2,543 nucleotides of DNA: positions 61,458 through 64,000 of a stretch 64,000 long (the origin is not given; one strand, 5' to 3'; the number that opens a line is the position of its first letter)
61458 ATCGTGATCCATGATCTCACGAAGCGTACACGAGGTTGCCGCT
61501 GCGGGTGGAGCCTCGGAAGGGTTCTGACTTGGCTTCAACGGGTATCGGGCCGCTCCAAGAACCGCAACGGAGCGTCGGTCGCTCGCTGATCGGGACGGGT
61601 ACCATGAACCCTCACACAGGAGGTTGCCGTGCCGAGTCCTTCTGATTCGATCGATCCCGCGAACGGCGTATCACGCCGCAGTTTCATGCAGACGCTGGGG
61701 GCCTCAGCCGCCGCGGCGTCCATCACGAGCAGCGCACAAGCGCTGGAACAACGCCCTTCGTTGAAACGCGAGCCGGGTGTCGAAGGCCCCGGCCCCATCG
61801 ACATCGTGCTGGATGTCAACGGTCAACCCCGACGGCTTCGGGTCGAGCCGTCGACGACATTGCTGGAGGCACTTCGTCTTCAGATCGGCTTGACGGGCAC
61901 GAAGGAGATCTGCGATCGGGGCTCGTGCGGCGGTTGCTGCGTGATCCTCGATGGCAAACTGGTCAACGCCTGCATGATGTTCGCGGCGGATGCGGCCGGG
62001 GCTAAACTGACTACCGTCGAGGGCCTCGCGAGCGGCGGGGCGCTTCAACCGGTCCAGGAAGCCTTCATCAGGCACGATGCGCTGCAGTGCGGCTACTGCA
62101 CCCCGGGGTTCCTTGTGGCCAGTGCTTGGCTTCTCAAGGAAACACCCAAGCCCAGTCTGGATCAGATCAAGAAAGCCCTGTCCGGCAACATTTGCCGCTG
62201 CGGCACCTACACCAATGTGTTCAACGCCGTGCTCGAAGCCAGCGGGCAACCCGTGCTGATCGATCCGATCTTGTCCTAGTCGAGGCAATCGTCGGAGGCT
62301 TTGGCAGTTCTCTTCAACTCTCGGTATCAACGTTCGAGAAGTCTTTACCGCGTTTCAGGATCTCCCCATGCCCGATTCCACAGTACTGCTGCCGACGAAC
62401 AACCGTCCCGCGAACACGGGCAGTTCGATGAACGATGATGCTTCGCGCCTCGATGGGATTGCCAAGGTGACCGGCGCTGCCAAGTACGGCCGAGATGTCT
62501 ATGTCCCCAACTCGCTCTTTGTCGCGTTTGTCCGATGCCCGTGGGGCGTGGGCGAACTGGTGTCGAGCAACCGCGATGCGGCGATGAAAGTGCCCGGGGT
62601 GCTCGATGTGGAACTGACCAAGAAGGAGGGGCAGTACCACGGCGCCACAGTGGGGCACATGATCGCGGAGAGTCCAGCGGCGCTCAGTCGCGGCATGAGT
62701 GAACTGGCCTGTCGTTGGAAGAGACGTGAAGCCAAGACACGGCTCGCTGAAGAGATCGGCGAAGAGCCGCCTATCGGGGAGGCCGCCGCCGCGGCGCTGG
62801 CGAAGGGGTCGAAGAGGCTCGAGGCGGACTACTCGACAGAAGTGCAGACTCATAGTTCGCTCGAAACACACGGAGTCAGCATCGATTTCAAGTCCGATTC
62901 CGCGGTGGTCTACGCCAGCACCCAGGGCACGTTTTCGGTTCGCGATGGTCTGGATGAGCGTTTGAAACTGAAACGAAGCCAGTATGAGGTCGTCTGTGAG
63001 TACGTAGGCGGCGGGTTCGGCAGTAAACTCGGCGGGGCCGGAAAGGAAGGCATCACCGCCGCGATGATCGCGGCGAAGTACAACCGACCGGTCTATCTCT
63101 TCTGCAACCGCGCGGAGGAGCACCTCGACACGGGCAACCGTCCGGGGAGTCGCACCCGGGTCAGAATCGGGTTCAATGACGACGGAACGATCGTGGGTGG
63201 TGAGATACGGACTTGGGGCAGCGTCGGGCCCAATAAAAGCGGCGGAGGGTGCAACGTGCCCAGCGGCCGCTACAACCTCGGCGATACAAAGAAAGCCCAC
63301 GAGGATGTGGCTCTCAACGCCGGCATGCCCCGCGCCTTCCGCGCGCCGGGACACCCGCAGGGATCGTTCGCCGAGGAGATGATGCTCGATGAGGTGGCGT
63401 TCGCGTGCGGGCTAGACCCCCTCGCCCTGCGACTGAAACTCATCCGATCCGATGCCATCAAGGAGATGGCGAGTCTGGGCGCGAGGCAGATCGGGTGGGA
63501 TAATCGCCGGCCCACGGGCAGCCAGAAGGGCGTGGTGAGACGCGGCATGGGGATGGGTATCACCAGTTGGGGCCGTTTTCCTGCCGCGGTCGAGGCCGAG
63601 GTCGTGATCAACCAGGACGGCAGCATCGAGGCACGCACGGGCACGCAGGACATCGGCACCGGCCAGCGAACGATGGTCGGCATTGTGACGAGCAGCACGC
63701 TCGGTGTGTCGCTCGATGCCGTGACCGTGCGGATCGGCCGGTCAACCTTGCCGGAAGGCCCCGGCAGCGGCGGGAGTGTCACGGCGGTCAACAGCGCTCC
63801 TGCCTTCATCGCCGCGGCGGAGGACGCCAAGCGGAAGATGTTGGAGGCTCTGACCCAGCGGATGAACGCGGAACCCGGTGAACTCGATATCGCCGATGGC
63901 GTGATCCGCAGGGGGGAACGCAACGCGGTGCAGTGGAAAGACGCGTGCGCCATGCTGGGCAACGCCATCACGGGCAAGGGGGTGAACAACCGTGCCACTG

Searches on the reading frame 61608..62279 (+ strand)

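Call 81: search_protein_families(library=pfam, proteins=[window:61608-62279:+], max_evalue=0.001)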
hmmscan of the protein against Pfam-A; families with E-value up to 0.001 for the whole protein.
window:61608-62279:+ (223 aa): 4 families
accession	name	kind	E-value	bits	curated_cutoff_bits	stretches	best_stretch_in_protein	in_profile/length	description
PF01799.25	Fer2_2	-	1.8e-29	102.1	30.3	1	136-208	1-74/75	[2Fe-2S] binding domain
PF00111.32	Fer2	-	2.1e-05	24.8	21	1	69-121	2-54/77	2Fe-2S iron-sulfur cluster binding domain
PF10518.14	TAT_signal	-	0.00028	21.1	22.7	1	21-38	2-19/21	TAT (twin-arginine translocation) pathway signal sequence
PF13085.11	Fer2_3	-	0.00097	19.6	27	0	100-140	50-89/107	2Fe-2S iron-sulfur cluster binding domain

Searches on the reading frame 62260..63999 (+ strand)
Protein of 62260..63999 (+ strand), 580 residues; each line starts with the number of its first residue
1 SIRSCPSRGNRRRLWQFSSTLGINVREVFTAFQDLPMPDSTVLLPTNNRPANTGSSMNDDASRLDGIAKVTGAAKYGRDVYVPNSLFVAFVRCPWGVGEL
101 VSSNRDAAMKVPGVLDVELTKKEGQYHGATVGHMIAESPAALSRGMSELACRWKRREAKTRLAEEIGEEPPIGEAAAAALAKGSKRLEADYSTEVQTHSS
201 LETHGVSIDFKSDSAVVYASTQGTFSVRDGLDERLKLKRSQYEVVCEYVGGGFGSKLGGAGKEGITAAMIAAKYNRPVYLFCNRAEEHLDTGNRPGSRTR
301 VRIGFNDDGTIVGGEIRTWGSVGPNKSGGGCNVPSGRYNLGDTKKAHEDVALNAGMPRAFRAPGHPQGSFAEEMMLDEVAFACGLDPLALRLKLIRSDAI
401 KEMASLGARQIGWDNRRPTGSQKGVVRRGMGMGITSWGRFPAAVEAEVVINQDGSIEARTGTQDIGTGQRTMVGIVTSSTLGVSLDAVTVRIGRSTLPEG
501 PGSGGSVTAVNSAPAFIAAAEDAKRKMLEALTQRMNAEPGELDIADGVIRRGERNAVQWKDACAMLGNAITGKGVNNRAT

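Call 81: search_protein_families(library=pfam, proteins=[window:62260-63999:+], max_evalue=0.001)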
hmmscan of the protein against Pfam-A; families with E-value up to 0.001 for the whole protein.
window:62260-63999:+ (580 aa): 3 families
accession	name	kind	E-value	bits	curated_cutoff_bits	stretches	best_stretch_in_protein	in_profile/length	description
PF02738.23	MoCoBD_1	-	1.5e-43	149.1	27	1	172-393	15-242/244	Molybdopterin cofactor-binding domain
PF20256.3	MoCoBD_2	-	8.1e-24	85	27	1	409-564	4-168/283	Molybdopterin cofactor-binding domain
PF01315.27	Ald_Xan_dh_C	-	0.00011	22.9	31.3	1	71-138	1-67/110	Aldehyde oxidase and xanthine dehydrogenase, a/b hammerhead domain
